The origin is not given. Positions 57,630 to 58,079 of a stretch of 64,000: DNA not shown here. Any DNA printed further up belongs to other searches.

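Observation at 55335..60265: Orphan LysW-like carrier protein with ATP-grasp, ThrC-like PLP enzyme, MurD-like ligase and NlpC/P60 peptidase: candidate new amino-group-carrier pathway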

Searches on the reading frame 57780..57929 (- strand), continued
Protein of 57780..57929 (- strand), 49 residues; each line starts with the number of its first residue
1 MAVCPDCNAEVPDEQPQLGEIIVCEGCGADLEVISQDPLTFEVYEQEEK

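Call 85: search_protein_families(library=ncbifam, proteins=[L079:13100-14419:-, L079:11197-12501:-, L072:8486-9727:-, L072:12636-13970:-, L079:8142-8816:-, L079:12498-13103:-, L079:5938-7104:-, L079:7109-7927:-, L072:4330-5856:-, L072:5663-6592:-], max_evalue=0.000001)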
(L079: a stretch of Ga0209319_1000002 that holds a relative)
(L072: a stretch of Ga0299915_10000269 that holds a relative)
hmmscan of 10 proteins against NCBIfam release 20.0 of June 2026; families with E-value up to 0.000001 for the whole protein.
L079:13100-14419:- (439 aa): 24 families
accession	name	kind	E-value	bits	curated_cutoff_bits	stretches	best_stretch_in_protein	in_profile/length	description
NF001126.0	PRK00139.1-4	equivalog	3.7e-102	342.4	373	1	29-433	97-482/486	UDP-N-acetylmuramoyl-L-alanyl-D-glutamate--2,6-diaminopimelate ligase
TIGR01085.1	murE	subfamily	6.9e-99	331.9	257.3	1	26-432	75-470/472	UDP-N-acetylmuramyl-tripeptide synthetase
NF001124.0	PRK00139.1-2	equivalog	4e-93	312.8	476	1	30-434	106-493/500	UDP-N-acetylmuramoyl-L-alanyl-D-glutamate--2,6-diaminopimelate ligase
NF008896.0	PRK11929.1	equivalog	7e-88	295.5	1023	1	29-434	105-499/965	bifunctional UDP-N-acetylmuramoyl-L-alanyl-D-glutamate--2,6-diaminopimelate ligase MurE/UDP-N-acetylmuramoyl-tripeptide--D-alanyl-D-alanine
NF001123.0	PRK00139.1-1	equivalog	2.3e-68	231.1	586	1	27-354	98-435/493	UDP-N-acetylmuramoyl-L-alanyl-D-glutamate--2,6-diaminopimelate ligase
NF010628.0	PRK14022.1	equivalog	2.7e-55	188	536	1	23-411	98-458/483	UDP-N-acetylmuramoyl-L-alanyl-D-glutamate--L-lysine ligase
NF001130.0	PRK00139.2-4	equivalog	6.1e-35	120.9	715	2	26-256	99-328/516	UDP-N-acetylmuramoyl-L-alanyl-D-glutamate--2,6-diaminopimelate ligase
NF001127.0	PRK00139.2-1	equivalog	1.2e-27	96.8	997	2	29-262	102-334/520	UDP-N-acetylmuramoyl-L-alanyl-D-glutamate--2,6-diaminopimelate ligase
TIGR02068.2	cya_phycin_syn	equivalog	4.7e-27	94.4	850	1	32-365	475-828/862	cyanophycin synthetase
TIGR01087.1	murD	equivalog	4.7e-26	91.9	211.95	1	101-401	147-411/441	UDP-N-acetylmuramoyl-L-alanine--D-glutamate ligase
NF010623.0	PRK14016.1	subfamily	2e-25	89.1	877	1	33-365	477-830/871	cyanophycin synthetase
NF053645.1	pMurC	equivalog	2.4e-23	82.6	560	1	192-342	285-437/492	pseudomurein biosynthesis peptide ligase pMurC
NF001129.0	PRK00139.2-3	equivalog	9.7e-23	80.4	762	1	26-350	108-451/517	UDP-N-acetylmuramoyl-L-alanyl-D-glutamate--2,6-diaminopimelate ligase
TIGR01082.1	murC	equivalog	2.3e-22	79.7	335.1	1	34-301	98-352/449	UDP-N-acetylmuramate--L-alanine ligase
NF001131.0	PRK00139.2-5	equivalog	1.4e-21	76.9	1000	1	29-349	102-424/483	UDP-N-acetylmuramoyl-L-alanyl-D-glutamate--2,6-diaminopimelate ligase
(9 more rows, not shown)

L079:11197-12501:- (434 aa): 15 families
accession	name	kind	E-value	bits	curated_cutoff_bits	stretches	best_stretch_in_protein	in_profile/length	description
TIGR01082.1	murC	equivalog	2.5e-59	201.5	335.1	2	2-235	1-228/449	UDP-N-acetylmuramate--L-alanine ligase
TIGR01081.1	mpl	equivalog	5.8e-51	173.9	388.7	2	2-228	1-229/448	UDP-N-acetylmuramate:L-alanyl-gamma-D-glutamyl-meso-diaminopimelate ligase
NF011171.0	PRK14573.1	equivalog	6.5e-36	123.5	1015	2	3-226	7-222/809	bifunctional UDP-N-acetylmuramate--L-alanine ligase/D-alanine--D-alanine ligase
TIGR01087.1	murD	equivalog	1.3e-16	60.7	211.95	1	71-304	73-324/441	UDP-N-acetylmuramoyl-L-alanine--D-glutamate ligase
NF053645.1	pMurC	equivalog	8.5e-16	57.7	560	2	5-229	3-232/492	pseudomurein biosynthesis peptide ligase pMurC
NF053647.1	pMurD2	equivalog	1e-12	47.7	550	1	101-295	98-287/405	pseudomurein biosynthesis peptide ligase pMurD2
NF001126.0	PRK00139.1-4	equivalog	1.3e-12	47.1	373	1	191-324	232-369/486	UDP-N-acetylmuramoyl-L-alanyl-D-glutamate--2,6-diaminopimelate ligase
NF053646.1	pMurD1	equivalog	1e-11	44.2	610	1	238-320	270-351/465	pseudomurein biosynthesis peptide ligase pMurD1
NF053648.1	pMurE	equivalog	1.1e-11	44.2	600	1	254-320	287-351/464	pseudomurein biosynthesis peptide ligase pMurE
TIGR01085.1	murE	subfamily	1.3e-10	40.8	257.3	1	239-319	273-354/472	UDP-N-acetylmuramyl-tripeptide synthetase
NF008896.0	PRK11929.1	equivalog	7.8e-10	37.2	1023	0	240-319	298-380/965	bifunctional UDP-N-acetylmuramoyl-L-alanyl-D-glutamate--2,6-diaminopimelate ligase MurE/UDP-N-acetylmuramoyl-tripeptide--D-alanyl-D-alanine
NF001124.0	PRK00139.1-2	equivalog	1.1e-09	37.6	476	1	238-320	292-374/500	UDP-N-acetylmuramoyl-L-alanyl-D-glutamate--2,6-diaminopimelate ligase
NF010628.0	PRK14022.1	equivalog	2.2e-09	36.6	536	1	197-324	246-367/483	UDP-N-acetylmuramoyl-L-alanyl-D-glutamate--L-lysine ligase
TIGR01143.1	murF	subfamily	1.1e-07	31.1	288.6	0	200-319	196-320/418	UDP-N-acetylmuramoyl-tripeptide--D-alanyl-D-alanine ligase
NF001123.0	PRK00139.1-1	equivalog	6.1e-07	28.5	586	0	240-320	293-373/493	UDP-N-acetylmuramoyl-L-alanyl-D-glutamate--2,6-diaminopimelate ligase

L072:8486-9727:- (413 aa): 16 families
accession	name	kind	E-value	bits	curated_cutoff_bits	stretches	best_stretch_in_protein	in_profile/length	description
TIGR01143.1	murF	subfamily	1e-81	275.1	288.6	1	16-385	63-418/418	UDP-N-acetylmuramoyl-tripeptide--D-alanyl-D-alanine ligase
NF008896.0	PRK11929.1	equivalog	4.6e-73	246.5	1023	1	20-386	597-957/965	bifunctional UDP-N-acetylmuramoyl-L-alanyl-D-glutamate--2,6-diaminopimelate ligase MurE/UDP-N-acetylmuramoyl-tripeptide--D-alanyl-D-alanine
NF008041.0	PRK10773.1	equivalog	6.2e-59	199.9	551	1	20-388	92-450/453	UDP-N-acetylmuramoyl-tripeptide--D-alanyl-D-alanine ligase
NF010693.0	PRK14093.1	equivalog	1.7e-45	155.6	544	1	28-386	108-465/479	UDP-N-acetylmuramoylalanyl-D-glutamyl-2,6-diaminopimelate--D-alanyl-D-alanine ligase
NF008897.0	PRK11930.1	equivalog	1.6e-33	115.8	804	1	18-391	98-459/822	bifunctional UDP-N-acetylmuramoyl-tripeptide:D-alanyl-D-alanine ligase/alanine racemase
TIGR01082.1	murC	equivalog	1.1e-20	74.2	335.1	1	24-284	96-342/449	UDP-N-acetylmuramate--L-alanine ligase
NF001126.0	PRK00139.1-4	equivalog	1.2e-19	70.2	373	1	107-256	197-340/486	UDP-N-acetylmuramoyl-L-alanyl-D-glutamate--2,6-diaminopimelate ligase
NF001124.0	PRK00139.1-2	equivalog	7.5e-15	54.6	476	1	129-296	222-387/500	UDP-N-acetylmuramoyl-L-alanyl-D-glutamate--2,6-diaminopimelate ligase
NF053645.1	pMurC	equivalog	1e-14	54.1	560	1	26-173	100-248/492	pseudomurein biosynthesis peptide ligase pMurC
TIGR01085.1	murE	subfamily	2.4e-14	53.1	257.3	1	107-297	181-369/472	UDP-N-acetylmuramyl-tripeptide synthetase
TIGR02068.2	cya_phycin_syn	equivalog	1.2e-13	50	850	1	99-316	560-784/862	cyanophycin synthetase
NF010623.0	PRK14016.1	subfamily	3.1e-11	42.2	877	1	83-311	547-781/871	cyanophycin synthetase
TIGR01087.1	murD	equivalog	6.2e-11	42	211.95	1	23-281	99-340/441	UDP-N-acetylmuramoyl-L-alanine--D-glutamate ligase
NF053648.1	pMurE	equivalog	8.8e-11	41.2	600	1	101-279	187-348/464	pseudomurein biosynthesis peptide ligase pMurE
NF033197.0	F430_CfbE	equivalog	1.8e-10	40.4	250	0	188-264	252-320/430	coenzyme F430 synthase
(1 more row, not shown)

L072:12636-13970:- (444 aa): 15 families
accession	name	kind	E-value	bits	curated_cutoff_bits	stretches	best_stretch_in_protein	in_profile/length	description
TIGR01082.1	murC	equivalog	1.7e-71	241.6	335.1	2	4-243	1-228/449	UDP-N-acetylmuramate--L-alanine ligase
TIGR01081.1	mpl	equivalog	1.9e-65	221.6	388.7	2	4-235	1-229/448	UDP-N-acetylmuramate:L-alanyl-gamma-D-glutamyl-meso-diaminopimelate ligase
NF011171.0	PRK14573.1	equivalog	1.6e-44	152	1015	2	4-211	6-200/809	bifunctional UDP-N-acetylmuramate--L-alanine ligase/D-alanine--D-alanine ligase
NF053645.1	pMurC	equivalog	2.7e-23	82.4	560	2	245-330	304-390/492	pseudomurein biosynthesis peptide ligase pMurC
TIGR01087.1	murD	equivalog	3.1e-16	59.5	211.95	1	5-308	2-320/441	UDP-N-acetylmuramoyl-L-alanine--D-glutamate ligase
TIGR01085.1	murE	subfamily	4.6e-16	58.8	257.3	1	240-339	266-365/472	UDP-N-acetylmuramyl-tripeptide synthetase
NF008896.0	PRK11929.1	equivalog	1.3e-14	53.1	1023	1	245-338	295-391/965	bifunctional UDP-N-acetylmuramoyl-L-alanyl-D-glutamate--2,6-diaminopimelate ligase MurE/UDP-N-acetylmuramoyl-tripeptide--D-alanyl-D-alanine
NF053647.1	pMurD2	equivalog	1.4e-13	50.5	550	1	184-299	175-283/405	pseudomurein biosynthesis peptide ligase pMurD2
NF053646.1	pMurD1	equivalog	2.3e-12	46.3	610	1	260-436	283-453/465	pseudomurein biosynthesis peptide ligase pMurD1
NF001124.0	PRK00139.1-2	equivalog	2.4e-12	46.4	476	1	236-336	282-381/500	UDP-N-acetylmuramoyl-L-alanyl-D-glutamate--2,6-diaminopimelate ligase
NF001126.0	PRK00139.1-4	equivalog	3e-12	45.9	373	1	243-338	280-374/486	UDP-N-acetylmuramoyl-L-alanyl-D-glutamate--2,6-diaminopimelate ligase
NF001123.0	PRK00139.1-1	equivalog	3.2e-09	36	586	1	251-434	296-472/493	UDP-N-acetylmuramoyl-L-alanyl-D-glutamate--2,6-diaminopimelate ligase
NF010628.0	PRK14022.1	equivalog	2.5e-08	33.1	536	0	248-337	287-372/483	UDP-N-acetylmuramoyl-L-alanyl-D-glutamate--L-lysine ligase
NF033197.0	F430_CfbE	equivalog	7.8e-08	31.7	250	0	243-297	253-307/430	coenzyme F430 synthase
NF053648.1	pMurE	equivalog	4.4e-07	29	600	0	249-324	278-347/464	pseudomurein biosynthesis peptide ligase pMurE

L079:8142-8816:- (224 aa): 0 families

L079:12498-13103:- (201 aa): 1 family
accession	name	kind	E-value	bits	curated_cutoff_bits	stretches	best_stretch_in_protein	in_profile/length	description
NF002346.0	PRK01305.2-3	equivalog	1.9e-07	30.8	170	1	35-192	80-242/247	arginyltransferase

L079:5938-7104:- (388 aa): 2 families
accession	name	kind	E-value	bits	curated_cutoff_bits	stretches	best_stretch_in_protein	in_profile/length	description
NF005096.0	PRK06524.1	equivalog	5.8e-27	94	684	1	72-344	89-367/493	biotin carboxylase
NF005315.0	PRK06849.1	equivalog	2.1e-08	33.6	406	1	258-314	234-285/389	hypothetical protein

L079:7109-7927:- (272 aa): 25 families
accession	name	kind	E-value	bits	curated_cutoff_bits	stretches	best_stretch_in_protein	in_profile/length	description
NF006205.0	PRK08329.1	equivalog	7.8e-25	87.6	358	1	10-257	72-328/347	threonine synthase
NF004170.0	PRK05638.1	equivalog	1e-22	80.3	421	1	10-269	80-353/442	threonine synthase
NF004996.0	PRK06381.1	equivalog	4e-22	78.7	266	1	4-231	25-278/319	threonine synthase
NF005035.0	PRK06450.1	equivalog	3.9e-21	75.3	301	1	5-269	60-332/338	threonine synthase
TIGR03945.1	PLP_SbnA_fam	equivalog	2.5e-16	59.7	349.95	1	11-164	23-196/304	2,3-diaminopropionate biosynthesis protein SbnA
TIGR01127.1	ilvA_1Cterm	equivalog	3.3e-16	59.2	378.75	1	11-242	16-256/380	threonine ammonia-lyase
NF006094.0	PRK08246.1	subfamily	1.2e-14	54.5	331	1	10-233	37-265/310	serine/threonine dehydratase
NF006674.0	PRK09224.1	subfamily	2.8e-14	52.7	577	1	11-181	41-221/508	threonine ammonia-lyase IlvA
NF005292.0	PRK06815.1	equivalog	5.3e-14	52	371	1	11-176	37-211/320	threonine/serine dehydratase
NF009130.0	PRK12483.1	subfamily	3e-13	49.2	801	1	11-171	53-223/521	threonine ammonia-lyase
NF006050.0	PRK08197.1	equivalog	7.4e-13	48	303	1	5-250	91-359/406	threonine synthase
TIGR01124.1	ilvA_2Cterm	equivalog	9.6e-13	47.5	411.3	1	10-175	32-207/499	threonine ammonia-lyase, biosynthetic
NF006390.0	PRK08639.1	equivalog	3.7e-12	46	421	1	11-171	41-214/418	threonine ammonia-lyase IlvA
TIGR02079.1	THD1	equivalog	4.9e-12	45.3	440.55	1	11-160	32-192/410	threonine ammonia-lyase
NF005680.0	PRK07476.1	equivalog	1.5e-11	43.9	413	1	11-158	39-192/326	hydroxyectoine utilization dehydratase EutB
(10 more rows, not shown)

L072:4330-5856:- (508 aa): 1 family
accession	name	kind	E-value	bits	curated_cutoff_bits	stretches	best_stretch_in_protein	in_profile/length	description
NF005096.0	PRK06524.1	equivalog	2.8e-44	151.1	684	1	62-499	20-467/493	biotin carboxylase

L072:5663-6592:- (309 aa): 27 families (the best 25 are shown)
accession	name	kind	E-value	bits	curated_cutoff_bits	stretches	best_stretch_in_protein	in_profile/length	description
NF006205.0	PRK08329.1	equivalog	3.3e-44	151.3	358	1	16-308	45-343/347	threonine synthase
NF005035.0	PRK06450.1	equivalog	2.4e-42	145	301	1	19-307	43-333/338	threonine synthase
NF004170.0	PRK05638.1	equivalog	4.7e-42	144.1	421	1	8-307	40-354/442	threonine synthase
NF006050.0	PRK08197.1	equivalog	2.8e-31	108.7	303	1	6-307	50-380/406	threonine synthase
NF004996.0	PRK06381.1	equivalog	1e-26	93.8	266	1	41-308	29-318/319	threonine synthase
NF006094.0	PRK08246.1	subfamily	8.7e-22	77.9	331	1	39-306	33-301/310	serine/threonine dehydratase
TIGR00260.1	thrC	equivalog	2.6e-17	63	167.1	1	36-308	31-335/340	threonine synthase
TIGR01127.1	ilvA_1Cterm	equivalog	1.5e-16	60.4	378.75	1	42-306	14-283/380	threonine ammonia-lyase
NF005292.0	PRK06815.1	equivalog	4.1e-16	58.9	371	1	45-195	38-193/320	threonine/serine dehydratase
NF005680.0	PRK07476.1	equivalog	3.6e-15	55.7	413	1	44-195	39-195/326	hydroxyectoine utilization dehydratase EutB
TIGR03945.1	PLP_SbnA_fam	equivalog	7.5e-15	54.8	349.95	1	45-193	24-188/304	2,3-diaminopropionate biosynthesis protein SbnA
NF005147.0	PRK06608.1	equivalog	1e-14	54.1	380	1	43-187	39-188/339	serine/threonine dehydratase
TIGR01136.1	cysKM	subfamily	1.4e-14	54.2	344.15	1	43-128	21-110/299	cysteine synthase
NF004771.0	PRK06110.1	equivalog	1.8e-14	53.6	317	1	45-306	38-304/323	threonine dehydratase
TIGR01138.1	cysM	equivalog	5.6e-14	52.3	394.2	1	38-128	19-112/290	cysteine synthase B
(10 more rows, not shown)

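Call 92: search_protein_families(library=pfam, proteins=[L105:2699-3829:-, L105:3795-4994:-, L105:4987-5796:-, L105:5902-7128:-, L105:8236-9444:+, L105:9441-10658:-, L079:8142-8816:-, L072:6786-7547:-, L101:8144-8899:-], max_evalue=0.05)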
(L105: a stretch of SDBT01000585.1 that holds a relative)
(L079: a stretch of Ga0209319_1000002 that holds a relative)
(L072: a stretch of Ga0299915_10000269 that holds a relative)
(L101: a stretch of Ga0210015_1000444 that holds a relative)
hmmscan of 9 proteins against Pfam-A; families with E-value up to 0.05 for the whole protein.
L105:2699-3829:- (376 aa): 2 families
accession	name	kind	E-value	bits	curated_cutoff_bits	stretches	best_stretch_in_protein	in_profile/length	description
PF01546.33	Peptidase_M20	-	3.6e-25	89.5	24.6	1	65-363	1-205/206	Peptidase family M20/M25/M40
PF07687.19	M20_dimer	-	1.4e-13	51.2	21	1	159-262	2-102/107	Peptidase dimerisation domain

L105:3795-4994:- (399 aa): 3 families
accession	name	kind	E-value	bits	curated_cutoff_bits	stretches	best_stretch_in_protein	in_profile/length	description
PF00202.27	Aminotran_3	-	2.2e-123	412.4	30.5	1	15-388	3-402/403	Aminotransferase class-III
PF00155.27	Aminotran_1_2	-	0.00014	21.7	19.7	1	170-320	131-292/361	Aminotransferase class I and II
PF00266.25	Aminotran_5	-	0.00025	20.6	21.5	1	77-223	43-179/371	Aminotransferase class-V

L105:4987-5796:- (269 aa): 2 families
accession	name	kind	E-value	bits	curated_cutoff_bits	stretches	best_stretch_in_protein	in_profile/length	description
PF00696.33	AA_kinase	-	2.4e-38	132.6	24.9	1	1-247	1-234/234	Amino acid kinase family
PF04027.18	DUF371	-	0.043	14.2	25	0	64-94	92-122/133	Domain of unknown function (DUF371)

L105:5902-7128:- (408 aa): 1 family
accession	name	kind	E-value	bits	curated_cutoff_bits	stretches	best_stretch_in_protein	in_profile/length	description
PF08443.16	RimK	-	9.2e-07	29.1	21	1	141-284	24-152/188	RimK-like ATP-grasp domain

L105:8236-9444:+ (402 aa): 5 families
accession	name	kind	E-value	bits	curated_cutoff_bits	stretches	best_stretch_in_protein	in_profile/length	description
PF20979.2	Arginosuc_syn_C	-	1.8e-93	312.6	27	1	173-389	1-217/219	Arginosuccinate synthase C-terminal domain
PF00764.25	Arginosuc_synth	-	7.5e-75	250.8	27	1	4-164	1-162/162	Arginosuccinate synthase N-terminal HUP domain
PF06508.19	QueC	-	0.00015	21.8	22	1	4-88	1-78/210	Queuosine biosynthesis protein QueC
PF24167.1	DUF7411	-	0.00078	19.5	28.7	1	4-73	2-68/194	Family of unknown function (DUF7411)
PF03054.22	tRNA_Me_trans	-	0.041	14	20.6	0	4-74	2-83/202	tRNA methyl transferase HUP domain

L105:9441-10658:- (405 aa): 3 families
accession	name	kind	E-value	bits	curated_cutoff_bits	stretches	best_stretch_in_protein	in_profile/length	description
PF10143.14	PhosphMutase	-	7.2e-53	179.4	21.5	1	39-208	3-170/170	2,3-bisphosphoglycerate-independent phosphoglycerate mutase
PF01676.23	Metalloenzyme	-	1.1e-46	159.8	24.3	1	1-370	1-227/252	Metalloenzyme superfamily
PF01663.27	Phosphodiest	-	0.0033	17.5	23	1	282-345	157-219/342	Type I phosphodiesterase / nucleotide pyrophosphatase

L079:8142-8816:- (224 aa): 0 families

L072:6786-7547:- (253 aa): 1 family
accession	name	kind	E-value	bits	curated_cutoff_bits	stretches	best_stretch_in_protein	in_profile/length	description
PF00877.26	NLPC_P60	-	0.018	15.4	23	0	107-195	4-75/105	NlpC/P60 family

L101:8144-8899:- (251 aa): 0 families
